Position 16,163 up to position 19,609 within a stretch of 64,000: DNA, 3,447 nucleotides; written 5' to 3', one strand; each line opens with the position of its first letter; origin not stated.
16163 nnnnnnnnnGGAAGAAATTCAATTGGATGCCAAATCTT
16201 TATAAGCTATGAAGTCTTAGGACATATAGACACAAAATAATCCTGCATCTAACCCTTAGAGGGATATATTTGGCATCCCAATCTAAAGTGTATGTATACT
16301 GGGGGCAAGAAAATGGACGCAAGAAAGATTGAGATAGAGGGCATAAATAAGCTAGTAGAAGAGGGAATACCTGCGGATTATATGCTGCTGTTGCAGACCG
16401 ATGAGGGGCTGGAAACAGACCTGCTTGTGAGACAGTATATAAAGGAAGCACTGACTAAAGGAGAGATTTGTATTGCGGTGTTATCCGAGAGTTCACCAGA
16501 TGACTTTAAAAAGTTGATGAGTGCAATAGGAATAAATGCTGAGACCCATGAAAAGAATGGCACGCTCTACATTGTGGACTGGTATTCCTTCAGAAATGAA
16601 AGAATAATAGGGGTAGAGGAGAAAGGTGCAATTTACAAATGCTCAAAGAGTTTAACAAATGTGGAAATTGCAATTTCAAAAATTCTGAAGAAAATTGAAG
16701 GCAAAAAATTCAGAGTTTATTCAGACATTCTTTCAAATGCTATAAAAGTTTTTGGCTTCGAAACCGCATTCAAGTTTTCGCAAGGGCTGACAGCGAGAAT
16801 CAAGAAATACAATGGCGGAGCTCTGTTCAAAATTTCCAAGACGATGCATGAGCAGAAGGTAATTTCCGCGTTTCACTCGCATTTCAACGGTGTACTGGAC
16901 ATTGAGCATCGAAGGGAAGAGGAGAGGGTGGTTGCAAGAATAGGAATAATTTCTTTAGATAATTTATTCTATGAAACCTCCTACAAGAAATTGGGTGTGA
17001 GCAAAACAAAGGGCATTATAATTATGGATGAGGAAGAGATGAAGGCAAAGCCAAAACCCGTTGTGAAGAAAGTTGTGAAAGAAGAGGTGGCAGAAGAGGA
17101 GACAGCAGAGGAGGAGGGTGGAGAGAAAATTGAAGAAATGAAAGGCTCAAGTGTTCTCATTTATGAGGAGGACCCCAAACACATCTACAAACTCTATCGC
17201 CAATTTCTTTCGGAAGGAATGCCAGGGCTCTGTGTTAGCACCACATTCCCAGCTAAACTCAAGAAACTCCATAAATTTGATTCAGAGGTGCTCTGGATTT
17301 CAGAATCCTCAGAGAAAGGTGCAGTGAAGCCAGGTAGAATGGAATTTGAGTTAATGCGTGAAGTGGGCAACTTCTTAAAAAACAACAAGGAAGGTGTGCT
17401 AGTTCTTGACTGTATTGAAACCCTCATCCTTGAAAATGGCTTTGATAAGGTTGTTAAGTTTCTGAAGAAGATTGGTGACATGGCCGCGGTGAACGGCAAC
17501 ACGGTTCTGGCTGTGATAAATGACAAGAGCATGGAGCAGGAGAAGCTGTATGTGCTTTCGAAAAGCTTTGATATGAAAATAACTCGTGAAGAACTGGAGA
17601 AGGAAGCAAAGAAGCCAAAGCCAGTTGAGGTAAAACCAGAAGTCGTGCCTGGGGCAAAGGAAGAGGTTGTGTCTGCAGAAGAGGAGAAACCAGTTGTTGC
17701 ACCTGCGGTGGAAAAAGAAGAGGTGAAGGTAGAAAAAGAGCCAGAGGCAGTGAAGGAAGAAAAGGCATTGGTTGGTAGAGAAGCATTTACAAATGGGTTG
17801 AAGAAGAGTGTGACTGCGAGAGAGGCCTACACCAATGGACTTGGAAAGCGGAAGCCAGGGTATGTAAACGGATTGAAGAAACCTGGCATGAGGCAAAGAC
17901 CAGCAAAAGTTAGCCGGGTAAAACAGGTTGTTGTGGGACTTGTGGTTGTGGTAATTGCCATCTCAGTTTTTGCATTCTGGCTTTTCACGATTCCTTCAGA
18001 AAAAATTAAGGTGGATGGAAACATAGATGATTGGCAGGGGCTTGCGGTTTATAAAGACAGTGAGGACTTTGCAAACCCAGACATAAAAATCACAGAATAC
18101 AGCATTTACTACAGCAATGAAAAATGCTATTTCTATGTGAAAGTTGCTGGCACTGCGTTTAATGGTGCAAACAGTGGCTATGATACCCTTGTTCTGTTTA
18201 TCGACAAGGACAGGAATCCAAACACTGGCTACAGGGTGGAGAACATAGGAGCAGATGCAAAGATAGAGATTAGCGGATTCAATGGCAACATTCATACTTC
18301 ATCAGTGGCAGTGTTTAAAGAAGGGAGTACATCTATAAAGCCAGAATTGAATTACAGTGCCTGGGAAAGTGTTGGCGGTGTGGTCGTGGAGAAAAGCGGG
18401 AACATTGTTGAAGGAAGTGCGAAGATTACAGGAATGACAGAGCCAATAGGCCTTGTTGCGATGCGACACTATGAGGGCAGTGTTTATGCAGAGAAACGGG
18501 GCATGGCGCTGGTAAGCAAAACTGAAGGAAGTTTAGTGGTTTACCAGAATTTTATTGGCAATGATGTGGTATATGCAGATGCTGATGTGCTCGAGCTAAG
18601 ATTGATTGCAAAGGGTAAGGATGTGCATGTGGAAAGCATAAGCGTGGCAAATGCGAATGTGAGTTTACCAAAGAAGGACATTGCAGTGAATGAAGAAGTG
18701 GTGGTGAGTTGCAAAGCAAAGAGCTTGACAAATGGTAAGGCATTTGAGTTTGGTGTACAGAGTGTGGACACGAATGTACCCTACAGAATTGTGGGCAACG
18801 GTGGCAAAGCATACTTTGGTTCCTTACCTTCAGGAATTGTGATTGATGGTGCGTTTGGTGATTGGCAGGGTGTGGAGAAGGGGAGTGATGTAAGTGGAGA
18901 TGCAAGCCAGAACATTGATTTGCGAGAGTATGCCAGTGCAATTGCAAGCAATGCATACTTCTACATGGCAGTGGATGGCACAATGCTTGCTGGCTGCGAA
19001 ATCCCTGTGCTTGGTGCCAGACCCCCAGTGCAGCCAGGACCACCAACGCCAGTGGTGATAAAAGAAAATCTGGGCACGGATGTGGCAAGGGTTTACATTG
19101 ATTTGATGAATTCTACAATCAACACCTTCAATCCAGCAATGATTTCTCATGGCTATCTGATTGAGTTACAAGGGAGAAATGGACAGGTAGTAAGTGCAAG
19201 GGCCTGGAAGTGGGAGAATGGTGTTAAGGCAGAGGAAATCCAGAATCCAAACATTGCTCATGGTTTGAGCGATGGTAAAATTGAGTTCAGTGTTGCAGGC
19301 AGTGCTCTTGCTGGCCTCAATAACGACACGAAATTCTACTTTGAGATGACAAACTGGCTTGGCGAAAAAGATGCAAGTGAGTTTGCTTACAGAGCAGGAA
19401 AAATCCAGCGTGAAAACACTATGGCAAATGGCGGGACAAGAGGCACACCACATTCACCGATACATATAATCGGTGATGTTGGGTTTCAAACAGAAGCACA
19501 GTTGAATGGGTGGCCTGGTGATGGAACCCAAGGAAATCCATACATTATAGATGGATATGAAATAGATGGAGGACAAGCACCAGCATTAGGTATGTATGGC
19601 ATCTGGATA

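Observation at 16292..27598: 3768-aa fusion of cytoplasmic KaiC-like/DUF835 pseudo-ATPase domains to a giant six-module beta-helix ectodomain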

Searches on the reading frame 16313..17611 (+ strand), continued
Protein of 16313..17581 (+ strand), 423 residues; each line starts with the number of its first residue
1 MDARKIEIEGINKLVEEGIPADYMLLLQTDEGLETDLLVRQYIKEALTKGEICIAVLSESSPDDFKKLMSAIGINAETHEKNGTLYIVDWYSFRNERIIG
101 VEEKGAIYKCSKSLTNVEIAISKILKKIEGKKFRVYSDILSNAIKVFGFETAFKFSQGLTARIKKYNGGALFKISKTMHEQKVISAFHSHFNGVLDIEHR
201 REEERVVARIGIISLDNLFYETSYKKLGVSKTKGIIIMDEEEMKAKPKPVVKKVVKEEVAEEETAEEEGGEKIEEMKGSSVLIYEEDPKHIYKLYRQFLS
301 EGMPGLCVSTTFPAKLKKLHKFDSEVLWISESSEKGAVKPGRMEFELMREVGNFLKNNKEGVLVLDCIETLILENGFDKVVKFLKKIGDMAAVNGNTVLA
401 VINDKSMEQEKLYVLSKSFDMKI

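Call 89: find_encoding_contigs(protein=P0114, flank=5000, max_places=1)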
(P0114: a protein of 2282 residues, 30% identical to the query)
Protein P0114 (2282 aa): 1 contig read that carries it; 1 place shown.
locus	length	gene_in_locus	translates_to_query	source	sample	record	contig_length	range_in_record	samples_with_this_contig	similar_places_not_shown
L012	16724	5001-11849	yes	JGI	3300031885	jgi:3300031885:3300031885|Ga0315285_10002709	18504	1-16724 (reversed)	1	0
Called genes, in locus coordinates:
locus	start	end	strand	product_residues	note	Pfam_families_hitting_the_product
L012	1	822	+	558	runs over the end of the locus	PF01293:PEPCK_ATP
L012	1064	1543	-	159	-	PF00578:AhpC-TSA, PF08534:Redoxin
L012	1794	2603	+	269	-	PF00025:Arf, PF03193:RsgA_GTPase (faint), PF00071:Ras, PF04670:Gtr1_RagA, PF08477:Roc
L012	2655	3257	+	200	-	PF01170:UPF0020 (weak), PF03602:Cons_hypoth95 (weak), PF05175:MTS, PF06325:PrmA, PF13847:Methyltransf_31, PF13649:Methyltransf_25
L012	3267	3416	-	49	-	-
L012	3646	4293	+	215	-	PF12840:HTH_20 (faint), PF01047:MarR (faint)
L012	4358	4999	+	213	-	PF06745:ATPase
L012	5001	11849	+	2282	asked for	PF06745:ATPase, PF24336:DUF7504, PF00515:TPR_1 (faint), PF07719:TPR_2 (faint), PF12895:ANAPC3 (faint), PF13181:TPR_8 (faint), PF13414:TPR_11 (weak), PF13428:TPR_14 (faint), +3 more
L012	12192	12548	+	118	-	-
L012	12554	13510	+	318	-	-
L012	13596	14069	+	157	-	PF09999:DUF2240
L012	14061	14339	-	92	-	-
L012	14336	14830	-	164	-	PF26602:HVO_2718_N, PF24250:HVO_2718 (faint), PF01381:HTH_3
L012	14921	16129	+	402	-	PF13191:AAA_16 (faint), PF20720:nSTAND3 (faint), PF16450:Prot_ATP_ID_OB_C, PF00004:AAA, PF07724:AAA_2 (faint), PF07728:AAA_5 (weak), PF17862:AAA_lid_3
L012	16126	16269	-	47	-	-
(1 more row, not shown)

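Call 90: find_encoding_contigs(protein=P0086, flank=5000, max_places=1)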
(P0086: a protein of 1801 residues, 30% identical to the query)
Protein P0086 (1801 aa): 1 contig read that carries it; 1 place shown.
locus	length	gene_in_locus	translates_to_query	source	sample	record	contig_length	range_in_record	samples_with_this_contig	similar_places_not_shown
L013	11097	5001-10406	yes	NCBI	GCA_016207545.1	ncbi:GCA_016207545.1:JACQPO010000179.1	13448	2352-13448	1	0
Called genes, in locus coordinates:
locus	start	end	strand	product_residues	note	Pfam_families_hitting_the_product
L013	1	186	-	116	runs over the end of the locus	-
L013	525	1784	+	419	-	PF02040:ArsB, PF03600:CitMHS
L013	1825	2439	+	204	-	PF22794:jr-ZPR1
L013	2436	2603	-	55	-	PF01192:RNA_pol_Rpb6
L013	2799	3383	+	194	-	PF00025:Arf, PF00071:Ras, PF08477:Roc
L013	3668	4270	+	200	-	-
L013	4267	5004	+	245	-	PF13481:AAA_25 (weak), PF03796:DnaB_C (weak), PF06745:ATPase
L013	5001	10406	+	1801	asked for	PF06745:ATPase, PF13371:TPR_9 (faint)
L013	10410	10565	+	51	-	-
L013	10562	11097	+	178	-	PF23914:TPR_CcmH_CycH (weak), PF07719:TPR_2 (faint), PF13371:TPR_9 (faint), PF13428:TPR_14 (faint), PF13432:TPR_16 (faint), PF13431:TPR_17 (faint), PF00515:TPR_1 (faint), PF13414:TPR_11 (weak), +1 more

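Call 91: find_encoding_contigs(protein=P0050, flank=5000, max_places=1)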
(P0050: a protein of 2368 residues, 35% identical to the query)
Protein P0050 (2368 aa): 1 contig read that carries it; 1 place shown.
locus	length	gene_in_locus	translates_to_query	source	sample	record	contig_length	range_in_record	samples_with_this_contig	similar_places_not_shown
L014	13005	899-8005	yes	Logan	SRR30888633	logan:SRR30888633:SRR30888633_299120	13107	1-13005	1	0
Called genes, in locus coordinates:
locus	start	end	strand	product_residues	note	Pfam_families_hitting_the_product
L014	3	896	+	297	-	?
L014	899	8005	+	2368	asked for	PF06745:ATPase, PF00515:TPR_1 (weak), PF07719:TPR_2 (faint), PF13181:TPR_8 (faint), PF13432:TPR_16 (weak), PF01839:FG-GAP, PF13517:FG-GAP_3 (weak), PF01839:FG-GAP, +3 more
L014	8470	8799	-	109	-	PF02661:Fic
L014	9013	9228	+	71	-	PF01423:LSM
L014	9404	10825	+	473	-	PF13522:GATase_6, PF13537:GATase_7, PF00156:Pribosyltran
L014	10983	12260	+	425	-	-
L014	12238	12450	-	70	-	-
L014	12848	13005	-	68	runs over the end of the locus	-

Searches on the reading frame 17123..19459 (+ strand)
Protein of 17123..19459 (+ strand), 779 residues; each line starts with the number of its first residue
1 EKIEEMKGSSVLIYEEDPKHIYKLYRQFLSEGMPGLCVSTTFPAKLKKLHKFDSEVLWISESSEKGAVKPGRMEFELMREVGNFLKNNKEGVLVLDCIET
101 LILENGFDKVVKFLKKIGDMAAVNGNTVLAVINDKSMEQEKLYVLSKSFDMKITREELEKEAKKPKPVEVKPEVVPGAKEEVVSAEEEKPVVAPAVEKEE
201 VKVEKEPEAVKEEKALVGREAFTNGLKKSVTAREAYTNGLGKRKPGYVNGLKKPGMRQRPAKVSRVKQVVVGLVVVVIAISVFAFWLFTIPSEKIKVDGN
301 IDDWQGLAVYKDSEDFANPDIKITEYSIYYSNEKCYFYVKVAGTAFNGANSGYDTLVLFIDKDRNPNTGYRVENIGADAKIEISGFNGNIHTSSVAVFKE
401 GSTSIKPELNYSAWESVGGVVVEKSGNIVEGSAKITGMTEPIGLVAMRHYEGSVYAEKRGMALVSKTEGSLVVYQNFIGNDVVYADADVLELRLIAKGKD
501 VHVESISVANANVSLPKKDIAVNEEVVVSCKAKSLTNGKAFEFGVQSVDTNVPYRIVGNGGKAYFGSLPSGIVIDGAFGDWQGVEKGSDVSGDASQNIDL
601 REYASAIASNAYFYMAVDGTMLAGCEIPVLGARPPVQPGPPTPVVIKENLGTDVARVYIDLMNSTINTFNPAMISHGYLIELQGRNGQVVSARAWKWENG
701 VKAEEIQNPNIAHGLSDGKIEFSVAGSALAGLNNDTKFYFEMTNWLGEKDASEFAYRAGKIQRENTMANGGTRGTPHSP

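Call 33: find_related_loci(query=A3, collection=genome_contigs, flank=10000)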
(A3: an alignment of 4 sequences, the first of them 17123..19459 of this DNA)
Query A3 (779 aa) in genome_contigs; peptide patterns used: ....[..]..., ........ (x = any residue, [..] = any of these).
155 stretches matched a pattern; 2 encode a relative of the query (tblastn E <= 1e-3); 2 distinct loci.
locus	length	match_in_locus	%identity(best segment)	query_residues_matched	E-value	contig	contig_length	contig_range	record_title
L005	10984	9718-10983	90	3-674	0e+0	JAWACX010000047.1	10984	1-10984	MAG: Thermoplasmata archaeon isolate QQ_201709_bins_14 QQ_201709_bins_14_scaffold_47, whole genome shotgun sequence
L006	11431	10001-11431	66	1-732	0e+0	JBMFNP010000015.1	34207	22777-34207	MAG: Thermoplasmata archaeon isolate KM4338-14 NODE_15_length_34207_cov_15.785614, whole genome shotgun sequence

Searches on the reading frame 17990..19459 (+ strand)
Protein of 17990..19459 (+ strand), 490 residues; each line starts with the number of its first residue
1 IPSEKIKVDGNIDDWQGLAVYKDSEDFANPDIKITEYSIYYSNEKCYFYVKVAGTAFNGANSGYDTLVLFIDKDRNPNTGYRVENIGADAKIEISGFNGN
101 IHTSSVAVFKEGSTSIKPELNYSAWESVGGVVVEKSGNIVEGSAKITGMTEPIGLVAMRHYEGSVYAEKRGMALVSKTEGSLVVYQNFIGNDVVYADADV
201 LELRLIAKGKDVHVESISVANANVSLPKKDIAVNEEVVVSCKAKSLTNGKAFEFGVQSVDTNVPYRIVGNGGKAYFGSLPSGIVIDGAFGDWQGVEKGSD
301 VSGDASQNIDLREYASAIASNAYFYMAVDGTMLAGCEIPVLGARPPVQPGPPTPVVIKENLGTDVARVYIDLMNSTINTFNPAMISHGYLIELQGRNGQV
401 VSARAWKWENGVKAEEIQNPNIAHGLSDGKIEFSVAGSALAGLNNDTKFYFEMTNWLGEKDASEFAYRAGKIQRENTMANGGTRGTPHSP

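Call 47: find_homologous_proteins(query=A4, max_evalue=0.001)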
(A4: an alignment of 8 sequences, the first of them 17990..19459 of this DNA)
Query A4 (8 sequences) (490 aa, profile of the alignment): 15 proteins with E <= 0.001 among 8000 candidates.
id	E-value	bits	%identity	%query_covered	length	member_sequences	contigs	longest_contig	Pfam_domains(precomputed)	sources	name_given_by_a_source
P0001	4.1e-170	585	69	98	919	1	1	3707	PF05763.19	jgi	-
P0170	4.6e-142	492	71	95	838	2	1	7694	PF05763.19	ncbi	ncbi:MAG: DUF835 domain-containing protein, partial [Thermoplasmata archaeon]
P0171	1.8e-130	454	76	85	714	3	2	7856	PF13240.12,PF05763.19,PF13248.12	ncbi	ncbi:MAG: DUF835 domain-containing protein, partial [Thermoplasmata archaeon]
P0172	6.3e-130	452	75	85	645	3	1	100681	PF12826.14,PF10391.16,PF14520.13,PF21999.3,PF11731.15,PF00633.30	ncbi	ncbi:MAG: helix-hairpin-helix domain-containing protein, partial [Thermoplasmata archaeon]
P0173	1.8e-121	424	54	98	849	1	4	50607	PF12826.14,PF10391.16,PF14520.13,PF00633.30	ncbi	ncbi:MAG: helix-hairpin-helix domain-containing protein [Thermoplasmata archaeon]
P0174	5.7e-121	423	55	97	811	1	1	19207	PF12826.14,PF10391.16,PF14520.13,PF00633.30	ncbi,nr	ncbi:MAG: helix-hairpin-helix domain-containing protein [Thermoplasmata archaeon]|nr:helix-hairpin-h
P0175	1.8e-118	414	54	95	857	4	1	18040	PF12826.14,PF10391.16,PF14520.13,PF00633.30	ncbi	ncbi:MAG: helix-hairpin-helix domain-containing protein [Thermoplasmata archaeon]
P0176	3.8e-87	311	86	63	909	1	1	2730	PF13229.13,PF05048.20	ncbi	ncbi:MAG: right-handed parallel beta-helix repeat-containing protein, partial [Thermoplasmata archae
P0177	4.1e-73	265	26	93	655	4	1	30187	-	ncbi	ncbi:MAG: zinc ribbon domain-containing protein [Thermoplasmata archaeon]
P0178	9.7e-61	224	47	60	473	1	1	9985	PF12826.14,PF10391.16,PF14520.13,PF11731.15,PF00633.30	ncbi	ncbi:MAG: helix-hairpin-helix domain-containing protein, partial [Thermoplasmata archaeon]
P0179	1.7e-48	184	59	34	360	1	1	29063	PF14520.13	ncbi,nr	ncbi:MAG: hypothetical protein N3F63_06485, partial [Thermoplasmata archaeon]|nr:hypothetical protei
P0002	3.1e-45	173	63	29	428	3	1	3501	PF05763.19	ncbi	ncbi:MAG: DUF835 domain-containing protein, partial [Thermoplasmata archaeon]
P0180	1.7e-36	144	28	93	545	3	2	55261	-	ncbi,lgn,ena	-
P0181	9.5e-34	135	31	42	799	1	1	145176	PF13229.13,PF05048.20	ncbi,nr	ncbi:MAG: right-handed parallel beta-helix repeat-containing protein [Thermoplasmata archaeon]|nr:ri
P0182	5.6e-33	132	79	25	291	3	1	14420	-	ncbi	ncbi:MAG: hypothetical protein ACP5JR_02625, partial [Thermoplasmata archaeon]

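Call 55: predict_structure(alignment_id=A4)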
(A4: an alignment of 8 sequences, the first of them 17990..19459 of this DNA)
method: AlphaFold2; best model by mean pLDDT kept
length: 490 residues; sequences in the alignment: 8
mean_pLDDT: 80.9   pTM: 0.73
mean pLDDT of the five models: 80.9, 77.3, 75.8, 74.9, 59.3
residues with pLDDT >= 90: 156; 70-90: 248; 50-70: 45; < 50: 41
segments of 3 or more residues with pLDDT < 50: 164-167, 340-346, 348-354, 356-358, 474-490
pLDDT, mean of each block of 10 residues (from residue 1): 69 81 70 85 86 84 80 85 84 86 87 63 80 91 86 84 56 76 90 92 91 94 90 91 93 93 86 90 88 85 77 90 91 67 46 46 86 79 87 87 91 89 90 92 87 86 84 44 33
secondary structure, 60 per line:
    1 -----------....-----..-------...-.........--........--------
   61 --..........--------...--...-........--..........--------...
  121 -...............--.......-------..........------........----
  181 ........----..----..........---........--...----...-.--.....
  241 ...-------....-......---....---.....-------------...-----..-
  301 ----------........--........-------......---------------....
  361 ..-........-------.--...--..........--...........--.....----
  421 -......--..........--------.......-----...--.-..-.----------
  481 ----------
elements in order: H12-15 E34-42 E45-52 E63-72 E81-83 E86-88 E90-97 E100-109 E125-136 E139-145 E153-162 E169-176 E181-188 E199-208 E212-219 E222-224 E229-231 E236-243 E251-254 E256-261 E265-268 E272-276 E311-318 E321-328 E336-341 E357-362 E364-371 E387-396 E399-409 E412-416 E422-427 E430-436 E448-454 E460-462

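Call 59: fold_search(model_id=the predicted structure, library=pdb)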
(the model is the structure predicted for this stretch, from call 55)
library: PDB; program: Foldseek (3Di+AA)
matches with E <= 10: 1186; with E <= 0.001: 18
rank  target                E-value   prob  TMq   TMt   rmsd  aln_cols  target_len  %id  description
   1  3f85                  3.9e-06  0.82  0.13  0.14  31.6       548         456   10  Structure of fusion complex of homo trimeric major pilin subunits CfaB of CFA/I fimbirae from ETEC E. coli (released 2009-08-11)
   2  1ug9                  4.7e-05  1.00  0.21  0.11  15.8       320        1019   14  Crystal Structure of Glucodextranase from Arthrobacter globiformis I42 (released 2003-12-09)
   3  5y9h_C                5.2e-05  0.72  0.14  0.16  28.2       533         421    8  Crystal structure of SafDAA-dsc complex (released 2017-11-15)
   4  7sqc_T0               1.3e-04  0.44  0.12  0.11  37.5       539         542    7  Ciliary C1 central pair apparatus isolated from Chlamydomonas reinhardtii (released 2022-04-13)
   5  3fcs_A                1.9e-04  0.54  0.14  0.08  22.0       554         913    8  Structure of complete ectodomain of integrin aIIBb3 (released 2009-01-20)
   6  6za2_A                2.9e-04  0.57  0.12  0.08  20.7       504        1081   11  Crystal structure of dimeric latent PorU from Porphyromonas gingivalis (released 2021-09-29)
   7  7som_D                2.9e-04  0.57  0.15  0.05  31.2       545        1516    6  Ciliary C2 central pair apparatus isolated from Chlamydomonas reinhardtii (released 2022-04-13)
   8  9ijj_h                3.4e-04  0.44  0.15  0.06  37.6       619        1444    6  In situ structure of the central apparatus in mouse sperm axoneme. (released 2025-06-04)
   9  3fcs_C                3.4e-04  0.38  0.13  0.09  23.3       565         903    9  Structure of complete ectodomain of integrin aIIBb3 (released 2009-01-20)
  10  7s63_A                5.1e-04  0.51  0.14  0.07  22.1       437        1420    9  Native-form oocyte/egg Alpha-2-Macroglobulin (A2Moo) tetramer (released 2022-01-05)
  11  4kh9_B                6.0e-04  0.60  0.14  0.18  20.9       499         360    7  Crystal structure of a DUF4785 family protein (lpg0956) from Legionella pneumophila subsp. pneumophila str. Philadelph (released 2013-07-03)
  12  7sqc_F0               6.3e-04  0.63  0.13  0.19  26.4       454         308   10  Ciliary C1 central pair apparatus isolated from Chlamydomonas reinhardtii (released 2022-04-13)
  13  8cem_E                7.0e-04  0.35  0.14  0.11  28.4       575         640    8  Structure of bovine native C3, re-refinement (released 2023-04-05)
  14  7o7s_A                7.4e-04  0.82  0.18  0.09  21.0       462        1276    9  (h-alpha2M)4 plasmin-activated II state (released 2022-04-13)
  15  9ijj_4I               7.4e-04  0.16  0.12  0.02  50.8       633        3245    8  In situ structure of the central apparatus in mouse sperm axoneme. (released 2025-06-04)
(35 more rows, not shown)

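Call 64: find_encoding_contigs(protein=P0181, flank=10000, max_places=2)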
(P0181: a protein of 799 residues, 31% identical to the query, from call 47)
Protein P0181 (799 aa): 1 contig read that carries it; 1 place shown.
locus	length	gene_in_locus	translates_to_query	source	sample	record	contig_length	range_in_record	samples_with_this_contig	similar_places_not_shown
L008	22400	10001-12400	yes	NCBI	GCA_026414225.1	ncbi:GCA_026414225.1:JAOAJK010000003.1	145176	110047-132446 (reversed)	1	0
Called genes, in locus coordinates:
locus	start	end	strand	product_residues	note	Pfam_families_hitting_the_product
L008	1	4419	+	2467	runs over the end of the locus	PF05048:NosD, PF13229:Beta_helix, PF05048:NosD, PF13229:Beta_helix, PF13229:Beta_helix, PF05048:NosD, PF05048:NosD, PF13229:Beta_helix, +10 more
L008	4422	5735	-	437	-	PF12679:ABC2_membrane_2, PF12698:ABC2_membrane_3, PF01061:ABC2_membrane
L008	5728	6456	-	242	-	PF00005:ABC_tran, PF13304:AAA_21 (faint)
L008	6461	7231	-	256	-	PF01411:tRNA-synt_2c, PF07973:tRNA_SAD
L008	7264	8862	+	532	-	PF05763:DUF835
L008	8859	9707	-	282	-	PF01171:ATP_bind_3 (faint)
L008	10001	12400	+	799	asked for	PF05048:NosD, PF13229:Beta_helix, PF05048:NosD, PF13229:Beta_helix, PF05048:NosD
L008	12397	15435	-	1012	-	PF01637:ATPase_2 (faint), PF13191:AAA_16, PF13374:TPR_10 (faint), PF13191:AAA_16 (weak), PF13424:TPR_12 (weak), PF17874:TPR_MalT (weak), PF00515:TPR_1 (weak), PF13424:TPR_12, +6 more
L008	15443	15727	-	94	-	-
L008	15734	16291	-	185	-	PF00009:GTP_EFTU (faint), PF00025:Arf, PF00071:Ras, PF08477:Roc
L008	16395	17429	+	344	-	PF00044:Gp_dh_N (weak), PF02800:Gp_dh_C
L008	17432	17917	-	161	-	PF26602:HVO_2718_N, PF01381:HTH_3, PF12844:HTH_19 (weak)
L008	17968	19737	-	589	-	PF01293:PEPCK_ATP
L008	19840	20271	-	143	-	-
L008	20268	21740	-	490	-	-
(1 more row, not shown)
